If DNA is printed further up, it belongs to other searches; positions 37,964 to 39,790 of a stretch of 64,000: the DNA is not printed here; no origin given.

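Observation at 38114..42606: Translationally coupled operon: AsnB-type amidotransferase, SAM methyltransferase, 508-aa GCS-like ligase candidate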

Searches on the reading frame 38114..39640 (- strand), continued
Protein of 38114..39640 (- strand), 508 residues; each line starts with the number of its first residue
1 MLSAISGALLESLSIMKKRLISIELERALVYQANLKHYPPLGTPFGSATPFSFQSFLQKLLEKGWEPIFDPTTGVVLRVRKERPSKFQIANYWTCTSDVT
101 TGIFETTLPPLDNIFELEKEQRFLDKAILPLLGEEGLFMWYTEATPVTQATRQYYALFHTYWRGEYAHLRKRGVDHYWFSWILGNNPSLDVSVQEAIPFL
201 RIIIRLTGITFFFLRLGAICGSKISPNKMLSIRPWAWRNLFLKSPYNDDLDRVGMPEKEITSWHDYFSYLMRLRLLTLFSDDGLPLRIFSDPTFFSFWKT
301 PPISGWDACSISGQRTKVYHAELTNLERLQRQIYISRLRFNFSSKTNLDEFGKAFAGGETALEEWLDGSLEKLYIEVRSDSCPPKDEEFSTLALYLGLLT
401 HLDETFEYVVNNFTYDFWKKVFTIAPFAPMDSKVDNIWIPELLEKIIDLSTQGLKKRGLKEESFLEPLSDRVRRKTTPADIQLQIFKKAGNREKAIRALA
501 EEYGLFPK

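Call 19: find_encoding_contigs(protein=P0016, flank=10000, max_places=2)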
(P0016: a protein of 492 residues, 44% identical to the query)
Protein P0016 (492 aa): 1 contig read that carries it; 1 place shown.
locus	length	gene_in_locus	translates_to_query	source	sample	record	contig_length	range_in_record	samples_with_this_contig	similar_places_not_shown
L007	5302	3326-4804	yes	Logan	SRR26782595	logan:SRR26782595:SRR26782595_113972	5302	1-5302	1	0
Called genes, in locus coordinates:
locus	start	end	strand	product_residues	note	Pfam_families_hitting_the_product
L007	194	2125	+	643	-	PF13522:GATase_6, PF13537:GATase_7, PF00733:Asn_synthase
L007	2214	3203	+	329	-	-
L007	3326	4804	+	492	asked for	-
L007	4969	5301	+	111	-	?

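Call 21: find_encoding_contigs(protein=P0003, flank=10000, max_places=2)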
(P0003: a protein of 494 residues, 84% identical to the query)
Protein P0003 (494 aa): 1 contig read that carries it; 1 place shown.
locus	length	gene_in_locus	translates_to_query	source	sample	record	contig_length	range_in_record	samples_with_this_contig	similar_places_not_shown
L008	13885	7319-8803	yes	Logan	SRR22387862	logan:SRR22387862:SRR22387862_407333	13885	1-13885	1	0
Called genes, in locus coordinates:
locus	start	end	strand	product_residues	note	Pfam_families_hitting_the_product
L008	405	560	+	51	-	-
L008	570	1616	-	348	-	PF04055:Radical_SAM, PF13186:SPASM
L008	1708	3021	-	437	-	PF01808:AICARFT_IMPCHas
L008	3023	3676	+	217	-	PF02592:Vut_1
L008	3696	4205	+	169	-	PF01872:RibD_C, PF00186:DHFR_1 (weak)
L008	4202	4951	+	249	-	PF01996:F420_ligase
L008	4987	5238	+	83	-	-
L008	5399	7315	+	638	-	PF13522:GATase_6, PF13537:GATase_7, PF00733:Asn_synthase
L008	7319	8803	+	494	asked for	-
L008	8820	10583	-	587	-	PF13522:GATase_6, PF13537:GATase_7, PF01380:SIS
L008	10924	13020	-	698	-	PF02310:B12-binding, PF04055:Radical_SAM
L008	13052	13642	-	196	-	PF00588:SpoU_methylase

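Call 22: find_encoding_contigs(protein=P0008, flank=10000, max_places=2)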
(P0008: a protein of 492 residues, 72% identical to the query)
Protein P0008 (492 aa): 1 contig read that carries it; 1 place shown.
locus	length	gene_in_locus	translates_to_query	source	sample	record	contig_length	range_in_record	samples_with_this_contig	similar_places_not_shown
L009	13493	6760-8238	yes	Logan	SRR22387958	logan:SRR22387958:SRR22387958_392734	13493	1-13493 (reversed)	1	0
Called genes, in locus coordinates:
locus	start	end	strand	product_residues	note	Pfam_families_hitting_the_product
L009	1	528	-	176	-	?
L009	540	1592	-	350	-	PF02463:SMC_N, PF13175:AAA_15, PF13476:AAA_23, PF13304:AAA_21 (faint)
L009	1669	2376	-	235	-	PF00696:AA_kinase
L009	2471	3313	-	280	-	PF01149:Fapy_DNA_glyco, PF06831:H2TH, PF06827:zf-FPG_IleRS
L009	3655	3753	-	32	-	-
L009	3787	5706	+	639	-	PF13522:GATase_6, PF13537:GATase_7, PF00733:Asn_synthase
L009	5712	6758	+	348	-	PF08241:Methyltransf_11 (weak), PF01209:Ubie_methyltran (weak), PF13649:Methyltransf_25 (weak)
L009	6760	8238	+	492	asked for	-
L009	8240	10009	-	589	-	PF13522:GATase_6, PF13537:GATase_7, PF01380:SIS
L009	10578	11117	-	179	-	-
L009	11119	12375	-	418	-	PF13439:Glyco_transf_4, PF00534:Glycos_transf_1, PF13692:Glyco_trans_1_4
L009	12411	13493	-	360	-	?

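Call 23: search_protein_representatives(alignment_id=A1)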
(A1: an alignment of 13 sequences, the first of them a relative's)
Query: 13 sequences, 496 profile positions. Proteins with E-value up to 0.001 (for the whole library): 671; up to 1e-10: 261; up to 1e-30: 38. The best 150 are listed.
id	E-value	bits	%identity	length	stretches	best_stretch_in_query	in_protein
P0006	3.0e-252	854.0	-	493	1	1-490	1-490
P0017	1.8e-222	755.8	-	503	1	3-493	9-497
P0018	1.8e-204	696.4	-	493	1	2-487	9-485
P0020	1.1e-127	443.2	-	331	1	4-321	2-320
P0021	5.9e-114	397.8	-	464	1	31-476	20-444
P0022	2.0e-96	340.0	-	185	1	1-185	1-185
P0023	5.5e-68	246.2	-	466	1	32-476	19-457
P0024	1.0e-64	235.4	-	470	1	32-476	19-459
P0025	4.1e-61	223.5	-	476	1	32-477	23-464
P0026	1.5e-60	221.6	-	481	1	23-479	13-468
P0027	5.5e-59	216.5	-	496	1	33-478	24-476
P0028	8.0e-55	202.8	-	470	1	74-473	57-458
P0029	1.2e-49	185.7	-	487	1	31-476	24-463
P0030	5.6e-49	183.5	-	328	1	173-475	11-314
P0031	8.3e-49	182.9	-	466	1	41-477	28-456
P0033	1.0e-45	172.7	-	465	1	22-475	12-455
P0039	3.5e-38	147.9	-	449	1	22-466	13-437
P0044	4.5e-35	137.7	-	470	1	37-477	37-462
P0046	9.2e-34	133.3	-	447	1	29-477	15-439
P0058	3.1e-30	121.7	-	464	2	360-475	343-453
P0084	1.1e-25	106.6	-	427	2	360-476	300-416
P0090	9.3e-25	103.6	-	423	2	360-477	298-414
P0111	1.0e-21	93.6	-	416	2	352-477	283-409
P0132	1.2e-18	83.4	-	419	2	360-476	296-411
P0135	1.9e-18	82.8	-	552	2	349-476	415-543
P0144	1.0e-17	80.4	-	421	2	360-476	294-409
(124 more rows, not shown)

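Call 24: predict_structure(alignment_id=A1)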
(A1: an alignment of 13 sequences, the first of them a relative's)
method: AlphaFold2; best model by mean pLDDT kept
length: 508 residues; sequences in the alignment: 13
mean_pLDDT: 83.2   pTM: 0.87
mean pLDDT of the five models: 83.2, 82.0, 81.0, 80.2, 72.9
residues with pLDDT >= 90: 263; 70-90: 160; 50-70: 45; < 50: 40
segments of 3 or more residues with pLDDT < 50: 1-16, 151-164, 173-181
pLDDT, mean of each block of 10 residues (from residue 1): 31 51 90 90 85 91 92 82 68 78 83 94 94 93 71 40 52 46 79 96 90 85 81 73 70 79 93 79 80 90 90 86 86 74 92 96 96 84 87 96 98 95 91 96 98 97 97 93 89 87 89
secondary structure, 60 per line:
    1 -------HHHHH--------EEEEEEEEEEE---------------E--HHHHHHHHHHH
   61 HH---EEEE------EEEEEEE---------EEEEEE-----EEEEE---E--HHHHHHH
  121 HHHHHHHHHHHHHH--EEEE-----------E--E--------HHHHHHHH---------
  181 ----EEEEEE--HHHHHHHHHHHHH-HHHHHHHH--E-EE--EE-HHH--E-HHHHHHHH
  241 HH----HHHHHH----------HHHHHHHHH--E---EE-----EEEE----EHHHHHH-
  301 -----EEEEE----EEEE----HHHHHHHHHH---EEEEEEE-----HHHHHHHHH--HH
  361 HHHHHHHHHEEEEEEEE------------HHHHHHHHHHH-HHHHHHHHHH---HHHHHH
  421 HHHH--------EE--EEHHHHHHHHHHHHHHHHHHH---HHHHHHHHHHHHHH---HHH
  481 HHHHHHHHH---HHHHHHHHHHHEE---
elements in order: H8-12 E21-31 H50-62 E66-69 E76-82 E92-97 E103-107 H114-134 E137-140 H164-171 E185-190 H193-205 H207-214 H233-242 H247-252 H263-271 E285-288 H294-299 E306-310 E315-318 H323-332 E336-342 H348-356 H359-369 E370-377 H390-400 H402-411 H415-424 H439-457 H461-474 H478-489 H493-503

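Call 28: search_protein_families(library=pfam, proteins=[P0021, P0023, P0026, P0033, P0039, P0044, P0046, P0058], max_evalue=0.1)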
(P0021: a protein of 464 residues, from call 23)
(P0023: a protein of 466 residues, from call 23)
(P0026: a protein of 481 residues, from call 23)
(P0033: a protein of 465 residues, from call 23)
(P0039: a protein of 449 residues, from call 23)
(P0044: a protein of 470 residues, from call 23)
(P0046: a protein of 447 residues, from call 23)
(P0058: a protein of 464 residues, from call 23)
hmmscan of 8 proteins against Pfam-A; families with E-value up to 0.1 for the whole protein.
P0021 (464 aa): 1 family
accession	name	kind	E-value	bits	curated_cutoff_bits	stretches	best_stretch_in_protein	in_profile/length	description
PF04107.18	GCS2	-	0.00097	19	21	1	68-197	39-168/291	Glutamate-cysteine ligase family 2(GCS2)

P0023 (466 aa): 1 family
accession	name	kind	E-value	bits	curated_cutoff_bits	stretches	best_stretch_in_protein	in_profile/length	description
PF04107.18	GCS2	-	2.4e-05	24.3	21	1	62-215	39-193/291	Glutamate-cysteine ligase family 2(GCS2)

P0026 (481 aa): 1 family
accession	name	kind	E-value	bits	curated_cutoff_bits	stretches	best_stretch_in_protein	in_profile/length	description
PF04107.18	GCS2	-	1.4e-07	31.6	21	1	76-213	43-181/291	Glutamate-cysteine ligase family 2(GCS2)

P0033 (465 aa): 3 families
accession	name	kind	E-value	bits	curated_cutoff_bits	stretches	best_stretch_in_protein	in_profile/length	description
PF04107.18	GCS2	-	0.00046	20.1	21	1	62-159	37-134/291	Glutamate-cysteine ligase family 2(GCS2)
PF01074.27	Glyco_hydro_38N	-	0.061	13.2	25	0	294-352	135-181/270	Glycosyl hydrolases family 38 N-terminal domain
PF16291.11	DUF4937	-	0.077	13.7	28.3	0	300-349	31-78/89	Domain of unknown function (DUF4937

P0039 (449 aa): 1 family
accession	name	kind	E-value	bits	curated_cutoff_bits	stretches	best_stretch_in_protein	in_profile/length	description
PF04107.18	GCS2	-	1.5e-16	61.1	21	1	46-203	22-176/291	Glutamate-cysteine ligase family 2(GCS2)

P0044 (470 aa): 1 family
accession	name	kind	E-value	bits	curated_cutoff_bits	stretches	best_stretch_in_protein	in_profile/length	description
PF04107.18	GCS2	-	7.9e-11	42.3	21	1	83-218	45-186/291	Glutamate-cysteine ligase family 2(GCS2)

P0046 (447 aa): 1 family
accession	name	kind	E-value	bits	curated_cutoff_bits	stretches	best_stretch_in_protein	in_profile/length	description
PF04107.18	GCS2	-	5e-11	42.9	21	1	53-196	34-181/291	Glutamate-cysteine ligase family 2(GCS2)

P0058 (464 aa): 1 family
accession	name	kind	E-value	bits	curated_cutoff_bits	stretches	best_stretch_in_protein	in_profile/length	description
PF04107.18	GCS2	-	2.4e-06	27.5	21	1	95-231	35-166/291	Glutamate-cysteine ligase family 2(GCS2)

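Call 29: find_related_loci(query=A1, collection=genome_contigs, flank=10000)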
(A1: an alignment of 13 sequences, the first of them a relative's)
Query A1 (508 aa) in genome_contigs; peptide patterns used: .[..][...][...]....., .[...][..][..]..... (x = any residue, [..] = any of these).
38 stretches matched a pattern; 3 encode a relative of the query (tblastn E <= 1e-3); 3 distinct loci.
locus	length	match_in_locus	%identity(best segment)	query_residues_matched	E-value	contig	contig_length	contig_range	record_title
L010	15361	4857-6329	69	16-506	0e+0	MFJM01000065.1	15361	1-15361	MAG: Candidatus Gottesmanbacteria bacterium RIFCSPHIGHO2_02_FULL_39_14 rifcsphigho2_02_scaffold_8898, whole genome shotg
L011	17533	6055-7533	69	16-508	0e+0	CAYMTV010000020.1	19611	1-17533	MAG TPA_asm: uncultured Gammaproteobacteria bacterium isolate binchicken_co38_1053 genome assembly, contig: NODE_5821_le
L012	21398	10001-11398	41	17-491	8e-117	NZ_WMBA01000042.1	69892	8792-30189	Amycolatopsis pithecellobii strain RM579 NODE_42_length_69892_cov_13.035691, whole genome shotgun sequence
